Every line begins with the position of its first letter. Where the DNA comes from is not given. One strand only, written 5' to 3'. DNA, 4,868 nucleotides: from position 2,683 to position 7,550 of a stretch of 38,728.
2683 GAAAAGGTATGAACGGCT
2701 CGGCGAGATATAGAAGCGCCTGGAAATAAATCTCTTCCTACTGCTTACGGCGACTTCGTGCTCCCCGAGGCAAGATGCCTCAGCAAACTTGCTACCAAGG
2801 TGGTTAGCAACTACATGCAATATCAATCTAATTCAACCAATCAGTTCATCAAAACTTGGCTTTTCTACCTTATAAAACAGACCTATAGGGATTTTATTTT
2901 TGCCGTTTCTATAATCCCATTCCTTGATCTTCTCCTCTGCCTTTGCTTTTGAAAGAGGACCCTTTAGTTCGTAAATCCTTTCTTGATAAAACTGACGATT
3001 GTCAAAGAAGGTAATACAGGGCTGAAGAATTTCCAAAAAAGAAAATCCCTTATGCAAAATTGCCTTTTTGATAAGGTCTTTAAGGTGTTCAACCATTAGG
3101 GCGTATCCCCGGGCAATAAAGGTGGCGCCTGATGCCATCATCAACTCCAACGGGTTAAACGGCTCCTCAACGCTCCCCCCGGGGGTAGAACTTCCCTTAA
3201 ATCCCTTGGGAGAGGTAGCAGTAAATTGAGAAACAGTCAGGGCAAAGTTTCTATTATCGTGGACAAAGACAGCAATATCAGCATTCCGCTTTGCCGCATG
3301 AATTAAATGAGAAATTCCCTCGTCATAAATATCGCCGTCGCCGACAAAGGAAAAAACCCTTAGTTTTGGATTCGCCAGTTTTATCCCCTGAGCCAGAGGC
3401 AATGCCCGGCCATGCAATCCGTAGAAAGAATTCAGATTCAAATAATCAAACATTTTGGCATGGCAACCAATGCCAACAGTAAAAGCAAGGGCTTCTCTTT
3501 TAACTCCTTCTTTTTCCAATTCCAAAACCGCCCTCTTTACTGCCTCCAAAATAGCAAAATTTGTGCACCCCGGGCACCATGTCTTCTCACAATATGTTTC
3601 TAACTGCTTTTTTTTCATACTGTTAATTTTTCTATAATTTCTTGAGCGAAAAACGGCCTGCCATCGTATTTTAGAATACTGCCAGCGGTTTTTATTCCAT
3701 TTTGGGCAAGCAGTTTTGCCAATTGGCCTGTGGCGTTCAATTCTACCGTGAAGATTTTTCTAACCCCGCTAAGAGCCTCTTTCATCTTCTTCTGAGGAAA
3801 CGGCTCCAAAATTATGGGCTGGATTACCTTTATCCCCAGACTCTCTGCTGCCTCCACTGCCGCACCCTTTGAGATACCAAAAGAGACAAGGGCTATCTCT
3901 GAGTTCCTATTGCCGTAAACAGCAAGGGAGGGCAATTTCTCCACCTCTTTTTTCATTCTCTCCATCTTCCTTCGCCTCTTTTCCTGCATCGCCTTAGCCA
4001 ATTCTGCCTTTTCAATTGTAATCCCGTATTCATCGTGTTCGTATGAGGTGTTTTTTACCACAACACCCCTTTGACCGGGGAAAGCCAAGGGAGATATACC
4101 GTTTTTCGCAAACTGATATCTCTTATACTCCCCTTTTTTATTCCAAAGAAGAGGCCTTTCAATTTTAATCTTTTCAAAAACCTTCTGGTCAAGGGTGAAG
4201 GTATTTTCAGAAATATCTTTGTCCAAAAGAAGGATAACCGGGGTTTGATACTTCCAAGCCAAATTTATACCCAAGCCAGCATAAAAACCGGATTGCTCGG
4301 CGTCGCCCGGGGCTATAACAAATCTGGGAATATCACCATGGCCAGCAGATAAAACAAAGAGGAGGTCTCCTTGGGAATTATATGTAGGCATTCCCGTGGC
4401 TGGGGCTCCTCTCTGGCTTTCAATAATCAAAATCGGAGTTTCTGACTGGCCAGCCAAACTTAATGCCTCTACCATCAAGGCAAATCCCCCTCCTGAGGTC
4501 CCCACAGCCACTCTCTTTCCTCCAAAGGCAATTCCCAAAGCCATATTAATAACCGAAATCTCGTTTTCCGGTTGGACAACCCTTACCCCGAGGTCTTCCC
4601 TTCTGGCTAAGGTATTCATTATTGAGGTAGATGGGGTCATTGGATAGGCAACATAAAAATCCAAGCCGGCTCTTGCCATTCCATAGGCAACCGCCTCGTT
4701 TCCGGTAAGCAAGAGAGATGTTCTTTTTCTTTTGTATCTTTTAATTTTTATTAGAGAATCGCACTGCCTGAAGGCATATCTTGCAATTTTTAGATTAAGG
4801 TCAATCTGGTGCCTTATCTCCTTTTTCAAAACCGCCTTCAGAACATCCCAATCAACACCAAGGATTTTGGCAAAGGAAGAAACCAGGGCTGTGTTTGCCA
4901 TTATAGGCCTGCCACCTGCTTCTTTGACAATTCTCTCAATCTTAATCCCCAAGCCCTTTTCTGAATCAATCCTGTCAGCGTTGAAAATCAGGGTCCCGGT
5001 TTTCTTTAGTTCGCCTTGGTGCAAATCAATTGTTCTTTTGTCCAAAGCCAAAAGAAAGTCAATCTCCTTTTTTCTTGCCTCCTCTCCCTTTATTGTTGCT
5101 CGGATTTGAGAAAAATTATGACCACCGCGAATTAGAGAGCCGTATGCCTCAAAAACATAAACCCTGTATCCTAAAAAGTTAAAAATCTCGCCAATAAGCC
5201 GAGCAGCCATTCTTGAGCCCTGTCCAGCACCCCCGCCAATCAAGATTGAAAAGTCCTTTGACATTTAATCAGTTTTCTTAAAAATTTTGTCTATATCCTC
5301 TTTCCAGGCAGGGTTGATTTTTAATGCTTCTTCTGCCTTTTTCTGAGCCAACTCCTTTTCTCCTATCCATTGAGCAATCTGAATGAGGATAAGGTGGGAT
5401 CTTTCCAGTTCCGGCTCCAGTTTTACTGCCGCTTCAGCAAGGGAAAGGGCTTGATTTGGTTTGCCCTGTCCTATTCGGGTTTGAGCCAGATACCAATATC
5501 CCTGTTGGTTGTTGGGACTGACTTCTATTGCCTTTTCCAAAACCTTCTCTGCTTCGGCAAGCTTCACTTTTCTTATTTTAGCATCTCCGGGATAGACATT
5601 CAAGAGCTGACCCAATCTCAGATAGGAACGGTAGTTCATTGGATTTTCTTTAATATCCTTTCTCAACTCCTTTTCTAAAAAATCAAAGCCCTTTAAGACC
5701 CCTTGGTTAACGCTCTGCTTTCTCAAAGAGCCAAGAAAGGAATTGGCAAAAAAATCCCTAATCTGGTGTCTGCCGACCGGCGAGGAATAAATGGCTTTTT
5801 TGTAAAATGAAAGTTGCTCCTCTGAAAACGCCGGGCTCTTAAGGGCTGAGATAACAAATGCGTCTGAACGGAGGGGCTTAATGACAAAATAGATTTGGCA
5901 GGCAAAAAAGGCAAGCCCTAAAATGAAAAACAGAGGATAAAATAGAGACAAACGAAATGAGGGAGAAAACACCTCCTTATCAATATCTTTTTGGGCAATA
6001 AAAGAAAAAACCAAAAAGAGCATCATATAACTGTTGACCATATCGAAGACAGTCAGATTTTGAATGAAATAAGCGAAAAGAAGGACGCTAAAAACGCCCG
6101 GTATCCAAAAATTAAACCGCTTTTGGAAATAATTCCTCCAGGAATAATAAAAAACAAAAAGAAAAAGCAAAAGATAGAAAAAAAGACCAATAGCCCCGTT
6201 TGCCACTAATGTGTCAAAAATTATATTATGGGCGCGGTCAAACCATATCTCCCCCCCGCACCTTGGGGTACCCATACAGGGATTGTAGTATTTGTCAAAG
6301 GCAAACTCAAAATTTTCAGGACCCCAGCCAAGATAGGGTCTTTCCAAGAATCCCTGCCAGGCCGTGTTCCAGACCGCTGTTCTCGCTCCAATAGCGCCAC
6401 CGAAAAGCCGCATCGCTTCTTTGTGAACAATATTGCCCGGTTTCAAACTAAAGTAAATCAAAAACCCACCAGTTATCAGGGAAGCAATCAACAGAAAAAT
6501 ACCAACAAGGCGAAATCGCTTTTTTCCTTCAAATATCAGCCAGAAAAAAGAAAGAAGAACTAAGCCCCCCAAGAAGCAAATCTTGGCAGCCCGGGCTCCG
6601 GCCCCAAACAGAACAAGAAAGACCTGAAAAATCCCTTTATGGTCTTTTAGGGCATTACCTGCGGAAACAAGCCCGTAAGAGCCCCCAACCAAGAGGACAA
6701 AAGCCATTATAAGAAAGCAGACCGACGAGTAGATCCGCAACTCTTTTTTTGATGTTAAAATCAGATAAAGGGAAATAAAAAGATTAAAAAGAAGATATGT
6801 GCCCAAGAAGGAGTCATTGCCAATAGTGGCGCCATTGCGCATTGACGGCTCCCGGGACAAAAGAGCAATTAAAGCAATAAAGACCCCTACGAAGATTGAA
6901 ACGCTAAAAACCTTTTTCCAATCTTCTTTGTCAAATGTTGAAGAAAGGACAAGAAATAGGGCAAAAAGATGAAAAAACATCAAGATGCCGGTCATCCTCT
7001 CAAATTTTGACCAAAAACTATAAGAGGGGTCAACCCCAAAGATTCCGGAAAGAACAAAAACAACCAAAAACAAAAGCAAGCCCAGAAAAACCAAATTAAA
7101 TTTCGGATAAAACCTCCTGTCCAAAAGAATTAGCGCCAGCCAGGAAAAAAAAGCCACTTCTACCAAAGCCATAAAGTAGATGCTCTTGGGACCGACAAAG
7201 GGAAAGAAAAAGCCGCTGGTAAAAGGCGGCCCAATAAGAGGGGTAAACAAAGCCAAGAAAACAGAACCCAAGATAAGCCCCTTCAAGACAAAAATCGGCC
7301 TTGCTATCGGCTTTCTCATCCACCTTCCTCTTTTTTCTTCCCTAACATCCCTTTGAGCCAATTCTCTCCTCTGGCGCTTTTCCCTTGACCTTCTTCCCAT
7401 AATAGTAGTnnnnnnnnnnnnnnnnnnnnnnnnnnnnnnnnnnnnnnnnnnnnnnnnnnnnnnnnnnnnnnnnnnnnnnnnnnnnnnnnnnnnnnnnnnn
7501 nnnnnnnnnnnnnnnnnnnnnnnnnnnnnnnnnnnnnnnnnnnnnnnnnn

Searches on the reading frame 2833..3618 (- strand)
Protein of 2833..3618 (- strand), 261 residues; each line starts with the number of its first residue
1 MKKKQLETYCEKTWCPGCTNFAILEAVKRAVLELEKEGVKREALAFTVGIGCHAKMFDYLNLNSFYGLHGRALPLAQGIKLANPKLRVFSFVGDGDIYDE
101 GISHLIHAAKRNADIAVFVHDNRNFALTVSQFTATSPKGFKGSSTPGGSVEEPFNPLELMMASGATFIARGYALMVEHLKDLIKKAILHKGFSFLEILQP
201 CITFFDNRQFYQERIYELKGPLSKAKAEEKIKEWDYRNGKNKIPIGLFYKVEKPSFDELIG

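Call 12: search_protein_families(library=pfam, proteins=[window:2833-3618:-], max_evalue=0.01)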
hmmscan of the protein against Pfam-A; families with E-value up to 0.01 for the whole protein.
window:2833-3618:- (261 aa): 2 families
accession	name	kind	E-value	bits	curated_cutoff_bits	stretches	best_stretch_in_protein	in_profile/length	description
PF02775.26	TPP_enzyme_C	-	1.7e-28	99.8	21.9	1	49-197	1-151/151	Thiamine pyrophosphate enzyme, C-terminal TPP binding domain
PF12367.13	PFO_beta_C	-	3.9e-07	30.5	24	1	201-260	1-61/66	Pyruvate ferredoxin oxidoreductase beta subunit C terminal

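Call 25: find_encoding_contigs(protein=window:2833-3618:-, flank=10000, max_places=10)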
Protein window:2833-3618:- (261 aa): 2 contigs read that carry it; 2 places shown.
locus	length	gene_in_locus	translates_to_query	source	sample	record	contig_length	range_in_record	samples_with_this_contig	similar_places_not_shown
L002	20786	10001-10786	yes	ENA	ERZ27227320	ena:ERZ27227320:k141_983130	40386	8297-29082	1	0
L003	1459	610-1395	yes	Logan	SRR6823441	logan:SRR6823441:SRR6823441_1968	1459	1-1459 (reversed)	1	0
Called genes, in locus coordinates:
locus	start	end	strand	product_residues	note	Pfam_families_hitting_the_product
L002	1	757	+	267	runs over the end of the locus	PF00535:Glycos_transf_2, PF10111:Glyco_tranf_2_2 (weak), PF13641:Glyco_tranf_2_3 (weak)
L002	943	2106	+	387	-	PF13439:Glyco_transf_4, PF13579:Glyco_trans_4_4 (weak), PF20706:GT4-conflict, PF00534:Glycos_transf_1, PF13692:Glyco_trans_1_4, PF13524:Glyco_trans_1_2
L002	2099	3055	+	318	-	PF00535:Glycos_transf_2, PF10111:Glyco_tranf_2_2, PF13641:Glyco_tranf_2_3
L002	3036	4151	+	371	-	PF13439:Glyco_transf_4, PF13579:Glyco_trans_4_4 (faint), PF20706:GT4-conflict (weak), PF00534:Glycos_transf_1, PF13692:Glyco_trans_1_4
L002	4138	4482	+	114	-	PF15919:HicB_lk_antitox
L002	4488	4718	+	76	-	PF07927:HicA_toxin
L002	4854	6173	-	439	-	PF02397:Bac_transf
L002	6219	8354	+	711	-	PF04932:Wzy_C, PF07719:TPR_2 (faint)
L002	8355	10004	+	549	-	PF01558:POR, PF17147:PFOR_II (faint), PF02776:TPP_enzyme_N, PF01855:POR_N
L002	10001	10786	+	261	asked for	PF02775:TPP_enzyme_C, PF12367:PFO_beta_C (weak)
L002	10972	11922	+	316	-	-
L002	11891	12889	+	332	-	PF01933:CofD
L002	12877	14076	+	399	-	PF00483:NTP_transferase, PF12804:NTP_transf_3, PF25084:LbH_EIF2B (weak), PF00132:Hexapep, PF25087:GMPPB_C (weak)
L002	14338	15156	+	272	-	PF13672:PP2C_2 (weak)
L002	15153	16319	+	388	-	PF07690:MFS_1, PF05978:UNC-93, PF07690:MFS_1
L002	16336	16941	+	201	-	PF01300:Sua5_yciO_yrdC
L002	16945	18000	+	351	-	PF00814:TsaD, PF22521:HypF_C_2 (weak)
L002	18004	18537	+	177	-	PF02142:MGS, PF01808:AICARFT_IMPCHas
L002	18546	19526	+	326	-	PF01808:AICARFT_IMPCHas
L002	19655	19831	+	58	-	-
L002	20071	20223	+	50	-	-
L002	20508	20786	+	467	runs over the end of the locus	PF00133:tRNA-synt_1 (faint), PF01406:tRNA-synt_1e, PF09334:tRNA-synt_1g (weak)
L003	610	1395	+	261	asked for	PF02775:TPP_enzyme_C, PF12367:PFO_beta_C (weak)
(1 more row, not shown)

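Call 50: list_cluster_members(proteins=[window:2833-3618:-, window:730-1728:-, window:3615-5264:-, window:1697-2647:-, window:1697-2578:-])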
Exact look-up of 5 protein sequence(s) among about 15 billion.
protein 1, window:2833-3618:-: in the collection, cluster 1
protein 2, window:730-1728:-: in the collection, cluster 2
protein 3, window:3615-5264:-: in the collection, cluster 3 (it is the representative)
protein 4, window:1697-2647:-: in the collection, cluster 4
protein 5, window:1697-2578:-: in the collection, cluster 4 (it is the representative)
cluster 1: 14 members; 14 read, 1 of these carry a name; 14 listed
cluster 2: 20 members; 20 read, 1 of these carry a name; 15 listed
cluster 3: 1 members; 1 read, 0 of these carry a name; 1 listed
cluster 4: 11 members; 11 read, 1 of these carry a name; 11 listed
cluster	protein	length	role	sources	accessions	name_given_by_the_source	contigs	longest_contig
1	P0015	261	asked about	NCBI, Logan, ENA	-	-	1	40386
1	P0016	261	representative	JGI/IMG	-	-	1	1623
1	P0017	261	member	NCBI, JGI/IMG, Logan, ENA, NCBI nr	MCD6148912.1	2-oxoacid:ferredoxin oxidoreductase subunit beta [bacterium]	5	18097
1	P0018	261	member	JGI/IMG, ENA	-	-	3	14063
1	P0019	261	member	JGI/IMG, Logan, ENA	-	-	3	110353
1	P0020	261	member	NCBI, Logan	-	-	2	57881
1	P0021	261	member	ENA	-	-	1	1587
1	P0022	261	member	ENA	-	-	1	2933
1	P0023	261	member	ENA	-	-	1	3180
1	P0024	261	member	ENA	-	-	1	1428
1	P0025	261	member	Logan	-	-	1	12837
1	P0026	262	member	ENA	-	-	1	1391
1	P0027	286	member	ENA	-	-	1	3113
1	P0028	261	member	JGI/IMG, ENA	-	-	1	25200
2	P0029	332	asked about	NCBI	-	-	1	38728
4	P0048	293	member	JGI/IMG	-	-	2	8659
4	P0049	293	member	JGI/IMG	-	-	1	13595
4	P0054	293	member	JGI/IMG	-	-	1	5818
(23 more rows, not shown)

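Call 52: find_encoding_contigs(protein=P0049, flank=4000, max_places=3)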
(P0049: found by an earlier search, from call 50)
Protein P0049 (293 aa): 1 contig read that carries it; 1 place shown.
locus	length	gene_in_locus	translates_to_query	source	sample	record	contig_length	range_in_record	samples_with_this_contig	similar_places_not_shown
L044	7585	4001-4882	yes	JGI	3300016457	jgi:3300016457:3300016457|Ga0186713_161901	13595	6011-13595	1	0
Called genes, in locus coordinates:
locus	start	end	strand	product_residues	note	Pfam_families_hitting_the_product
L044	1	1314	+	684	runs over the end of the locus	PF04932:Wzy_C, PF13432:TPR_16 (faint), PF07719:TPR_2 (faint), PF13428:TPR_14 (faint), PF14559:TPR_19 (weak)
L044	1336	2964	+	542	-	PF01558:POR, PF01855:POR_N, PF02776:TPP_enzyme_N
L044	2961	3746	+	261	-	PF02775:TPP_enzyme_C, PF12367:PFO_beta_C (weak)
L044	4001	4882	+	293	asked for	-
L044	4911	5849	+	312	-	PF01933:CofD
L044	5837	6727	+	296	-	PF00483:NTP_transferase, PF12804:NTP_transf_3, PF00132:Hexapep (weak), PF25087:GMPPB_C (weak), PF00132:Hexapep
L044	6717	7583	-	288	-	?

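Call 53: find_encoding_contigs(protein=P0048, flank=4000, max_places=3)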
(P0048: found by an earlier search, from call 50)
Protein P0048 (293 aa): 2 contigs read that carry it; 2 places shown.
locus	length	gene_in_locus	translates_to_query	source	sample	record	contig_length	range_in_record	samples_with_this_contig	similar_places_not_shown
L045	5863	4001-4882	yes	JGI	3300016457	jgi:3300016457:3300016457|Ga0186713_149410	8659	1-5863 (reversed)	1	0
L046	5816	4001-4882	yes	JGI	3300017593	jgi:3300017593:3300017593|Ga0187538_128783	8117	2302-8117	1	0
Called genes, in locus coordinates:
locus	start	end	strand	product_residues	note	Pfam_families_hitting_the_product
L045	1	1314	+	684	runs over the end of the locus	PF04932:Wzy_C, PF13432:TPR_16 (faint), PF07719:TPR_2 (faint), PF13428:TPR_14 (faint), PF14559:TPR_19 (weak)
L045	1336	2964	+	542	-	PF01558:POR, PF17147:PFOR_II (faint), PF01855:POR_N, PF02776:TPP_enzyme_N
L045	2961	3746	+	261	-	PF02775:TPP_enzyme_C, PF12367:PFO_beta_C (weak)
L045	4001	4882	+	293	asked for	-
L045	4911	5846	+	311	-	PF01933:CofD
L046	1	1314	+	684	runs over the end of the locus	PF04932:Wzy_C, PF13432:TPR_16 (faint), PF07719:TPR_2 (faint), PF13428:TPR_14 (faint), PF14559:TPR_19 (weak)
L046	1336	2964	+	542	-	PF01558:POR, PF17147:PFOR_II (faint), PF01855:POR_N, PF02776:TPP_enzyme_N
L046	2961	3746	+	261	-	PF02775:TPP_enzyme_C, PF12367:PFO_beta_C (weak)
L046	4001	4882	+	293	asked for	-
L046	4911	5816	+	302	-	?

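Call 54: find_encoding_contigs(protein=P0054, flank=4000, max_places=3)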
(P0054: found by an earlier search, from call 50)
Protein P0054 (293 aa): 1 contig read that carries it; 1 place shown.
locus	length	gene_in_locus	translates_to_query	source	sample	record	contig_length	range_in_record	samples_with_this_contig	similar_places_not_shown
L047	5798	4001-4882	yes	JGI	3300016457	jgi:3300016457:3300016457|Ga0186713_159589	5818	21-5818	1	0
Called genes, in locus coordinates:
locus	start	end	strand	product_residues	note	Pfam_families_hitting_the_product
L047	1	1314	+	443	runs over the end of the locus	?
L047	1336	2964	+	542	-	PF01558:POR, PF17147:PFOR_II (faint), PF01855:POR_N, PF02776:TPP_enzyme_N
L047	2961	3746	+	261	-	PF02775:TPP_enzyme_C, PF12367:PFO_beta_C (weak)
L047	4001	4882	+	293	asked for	-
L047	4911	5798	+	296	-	?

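Call 60: find_homologous_proteins(query=L002:16945-18000:+, max_evalue=1e-30)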
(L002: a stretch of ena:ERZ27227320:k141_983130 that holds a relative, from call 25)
Query L002:16945-18000:+ (351 aa): 8000 proteins with E <= 1e-30 among 8000 candidates; the best 120 are listed.
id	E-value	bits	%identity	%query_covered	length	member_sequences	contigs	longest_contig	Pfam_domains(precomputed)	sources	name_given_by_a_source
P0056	1.7e-219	745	95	100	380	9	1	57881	PF00814.32,PF22521.3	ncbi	-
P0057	3.6e-198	675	85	100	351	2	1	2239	PF00814.32,PF22521.3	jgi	-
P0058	2.5e-175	600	94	84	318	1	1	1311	PF00814.32,PF22521.3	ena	-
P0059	3.5e-150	518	67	100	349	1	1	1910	PF00814.32,PF22521.3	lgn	-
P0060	9.1e-150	516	66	100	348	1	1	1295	PF00814.32,PF22521.3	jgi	-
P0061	1.2e-148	513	67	100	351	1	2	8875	PF00814.32,PF22521.3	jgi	jgi:N6-L-threonylcarbamoyladenine synthase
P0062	3.6e-148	511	66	100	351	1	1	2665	PF00814.32,PF22521.3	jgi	jgi:N6-L-threonylcarbamoyladenine synthase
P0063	5.0e-145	501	62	100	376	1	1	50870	PF00814.32,PF22521.3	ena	-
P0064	6.4e-145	500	64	100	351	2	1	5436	PF00814.32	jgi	-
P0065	1.3e-144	499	64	100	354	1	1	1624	PF00814.32,PF22521.3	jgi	-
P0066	1.8e-144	499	60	100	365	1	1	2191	PF00814.32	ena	-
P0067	1.4e-143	496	64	100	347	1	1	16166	PF00814.32,PF22521.3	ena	-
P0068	2.5e-143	495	64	100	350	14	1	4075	PF00814.32,PF22521.3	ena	-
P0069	1.2e-142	493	65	100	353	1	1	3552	PF00814.32,PF22521.3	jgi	jgi:N6-L-threonylcarbamoyladenine synthase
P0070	2.4e-142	492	63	100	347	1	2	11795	PF00814.32,PF22521.3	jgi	jgi:N6-L-threonylcarbamoyladenine synthase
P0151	3.8e-136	471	60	100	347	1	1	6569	PF00814.32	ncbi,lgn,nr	ncbi:MAG: tRNA (adenosine(37)-N6)-threonylcarbamoyltransferase complex transferase subunit TsaD [Can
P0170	8.8e-136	470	63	100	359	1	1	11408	PF00814.32,PF22521.3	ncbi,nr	ncbi:MAG: tRNA (adenosine(37)-N6)-threonylcarbamoyltransferase complex transferase subunit TsaD [Par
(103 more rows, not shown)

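Call 61: list_cluster_members(proteins=[P0151, P0170, P0056])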
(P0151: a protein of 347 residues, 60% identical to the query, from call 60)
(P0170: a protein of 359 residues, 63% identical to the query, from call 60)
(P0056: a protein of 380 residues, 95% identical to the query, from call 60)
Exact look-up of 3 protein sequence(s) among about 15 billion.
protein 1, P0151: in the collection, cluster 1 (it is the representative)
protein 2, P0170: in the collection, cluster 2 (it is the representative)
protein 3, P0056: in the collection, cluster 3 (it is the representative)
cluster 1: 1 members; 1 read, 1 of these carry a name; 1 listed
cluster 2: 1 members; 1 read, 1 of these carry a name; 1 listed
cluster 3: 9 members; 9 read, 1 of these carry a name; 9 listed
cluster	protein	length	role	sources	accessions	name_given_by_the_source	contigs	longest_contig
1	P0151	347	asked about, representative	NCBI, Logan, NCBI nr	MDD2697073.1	MAG: tRNA (adenosine(37)-N6)-threonylcarbamoyltransferase complex transferase subunit ... | tRNA (adenosine(37)-N6)-threonylcarbamoyltransferase complex transferase subunit TsaD ...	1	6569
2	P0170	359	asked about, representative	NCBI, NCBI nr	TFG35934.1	MAG: tRNA (adenosine(37)-N6)-threonylcarbamoyltransferase complex transferase subunit ...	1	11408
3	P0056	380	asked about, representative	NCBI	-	-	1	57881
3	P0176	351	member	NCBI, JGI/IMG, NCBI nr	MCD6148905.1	tRNA (adenosine(37)-N6)-threonylcarbamoyltransferase complex transferase subunit TsaD ...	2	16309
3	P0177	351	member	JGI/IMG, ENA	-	-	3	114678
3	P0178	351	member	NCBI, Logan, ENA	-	-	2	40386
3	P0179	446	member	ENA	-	-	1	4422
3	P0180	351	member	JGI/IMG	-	-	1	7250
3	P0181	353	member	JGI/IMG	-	-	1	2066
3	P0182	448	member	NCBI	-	-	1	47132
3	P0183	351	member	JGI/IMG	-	-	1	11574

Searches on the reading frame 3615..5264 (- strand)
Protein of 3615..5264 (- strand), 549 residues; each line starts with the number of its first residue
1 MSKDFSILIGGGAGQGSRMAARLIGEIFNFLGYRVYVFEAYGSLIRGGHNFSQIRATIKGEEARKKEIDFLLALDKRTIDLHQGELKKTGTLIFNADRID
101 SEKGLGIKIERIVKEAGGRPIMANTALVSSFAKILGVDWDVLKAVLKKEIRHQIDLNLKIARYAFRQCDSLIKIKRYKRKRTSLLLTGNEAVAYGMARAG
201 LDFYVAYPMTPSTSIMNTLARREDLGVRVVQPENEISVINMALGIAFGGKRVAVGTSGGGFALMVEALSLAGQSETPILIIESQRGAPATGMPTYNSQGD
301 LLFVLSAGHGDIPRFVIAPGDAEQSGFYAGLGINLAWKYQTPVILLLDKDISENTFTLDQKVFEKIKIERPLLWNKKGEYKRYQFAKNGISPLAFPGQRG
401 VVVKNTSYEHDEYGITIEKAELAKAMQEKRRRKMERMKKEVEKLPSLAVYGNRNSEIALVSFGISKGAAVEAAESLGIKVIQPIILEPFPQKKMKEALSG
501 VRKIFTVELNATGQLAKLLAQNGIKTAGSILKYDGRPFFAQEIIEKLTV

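Call 12: search_protein_families(library=pfam, proteins=[window:3615-5264:-], max_evalue=0.01)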
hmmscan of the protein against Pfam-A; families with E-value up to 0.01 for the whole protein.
window:3615-5264:- (549 aa): 5 families
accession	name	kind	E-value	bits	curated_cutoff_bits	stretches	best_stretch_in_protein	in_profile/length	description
PF01855.24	POR_N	-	3e-45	155.2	27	1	195-421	2-223/231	Pyruvate flavodoxin/ferredoxin oxidoreductase, thiamine diP-bdg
PF01558.24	POR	-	8.2e-27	94.9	27.4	1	13-165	1-172/173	Pyruvate ferredoxin/flavodoxin oxidoreductase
PF02776.23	TPP_enzyme_N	-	2.3e-09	37.5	26.8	1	187-291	2-106/119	Thiamine pyrophosphate enzyme, N-terminal TPP binding domain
PF17147.9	PFOR_II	-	1.2e-05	26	27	1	456-516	2-71/102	Pyruvate:ferredoxin oxidoreductase core domain II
PF02780.25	Transketolase_C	-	0.0087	16.4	25.9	0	453-509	8-69/124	Transketolase, C-terminal domain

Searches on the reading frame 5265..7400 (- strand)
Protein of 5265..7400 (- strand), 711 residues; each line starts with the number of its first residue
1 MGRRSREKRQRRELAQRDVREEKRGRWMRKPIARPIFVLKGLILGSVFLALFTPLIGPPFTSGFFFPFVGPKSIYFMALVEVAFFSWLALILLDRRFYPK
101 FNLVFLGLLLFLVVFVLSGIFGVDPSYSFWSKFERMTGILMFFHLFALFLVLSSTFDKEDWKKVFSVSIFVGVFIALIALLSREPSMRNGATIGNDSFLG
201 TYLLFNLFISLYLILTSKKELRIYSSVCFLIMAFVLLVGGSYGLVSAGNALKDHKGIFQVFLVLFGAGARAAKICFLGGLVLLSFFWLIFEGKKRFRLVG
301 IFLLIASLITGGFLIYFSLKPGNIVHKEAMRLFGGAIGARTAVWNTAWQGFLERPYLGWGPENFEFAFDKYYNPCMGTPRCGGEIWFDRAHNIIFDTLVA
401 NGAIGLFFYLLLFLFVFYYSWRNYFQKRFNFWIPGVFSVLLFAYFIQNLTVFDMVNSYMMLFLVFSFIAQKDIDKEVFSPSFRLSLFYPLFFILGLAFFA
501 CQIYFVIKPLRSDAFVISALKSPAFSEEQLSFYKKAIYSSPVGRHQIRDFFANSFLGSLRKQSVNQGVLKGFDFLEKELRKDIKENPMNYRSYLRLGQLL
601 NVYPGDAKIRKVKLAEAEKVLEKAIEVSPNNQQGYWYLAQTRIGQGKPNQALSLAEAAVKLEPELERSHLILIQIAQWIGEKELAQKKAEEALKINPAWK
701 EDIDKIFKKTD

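Call 12: search_protein_families(library=pfam, proteins=[window:5265-7400:-], max_evalue=0.01)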
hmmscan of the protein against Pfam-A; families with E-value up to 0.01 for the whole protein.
window:5265-7400:- (711 aa): 7 families
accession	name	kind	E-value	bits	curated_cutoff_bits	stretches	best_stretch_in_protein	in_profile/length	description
PF04932.20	Wzy_C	-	3.2e-13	50.2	31.7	1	260-410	6-149/149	O-Antigen ligase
PF07719.23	TPR_2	-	3.2e-07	30.4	27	0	634-664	3-33/34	Tetratricopeptide repeat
PF13428.12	TPR_14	-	9.8e-05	23.1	23.5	0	634-674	3-43/44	Tetratricopeptide repeat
PF14559.12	TPR_19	-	0.00017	22.2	25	1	614-664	7-57/68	Tetratricopeptide repeat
PF13431.12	TPR_17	-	0.001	19.6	24.4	0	621-652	2-33/34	Tetratricopeptide repeat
PF13432.12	TPR_16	-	0.0047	17.8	32.7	0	610-661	9-60/65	Tetratricopeptide repeat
PF03901.23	Glyco_transf_22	-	0.0089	15.7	23.8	1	42-175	168-306/414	Alg9-like mannosyltransferase family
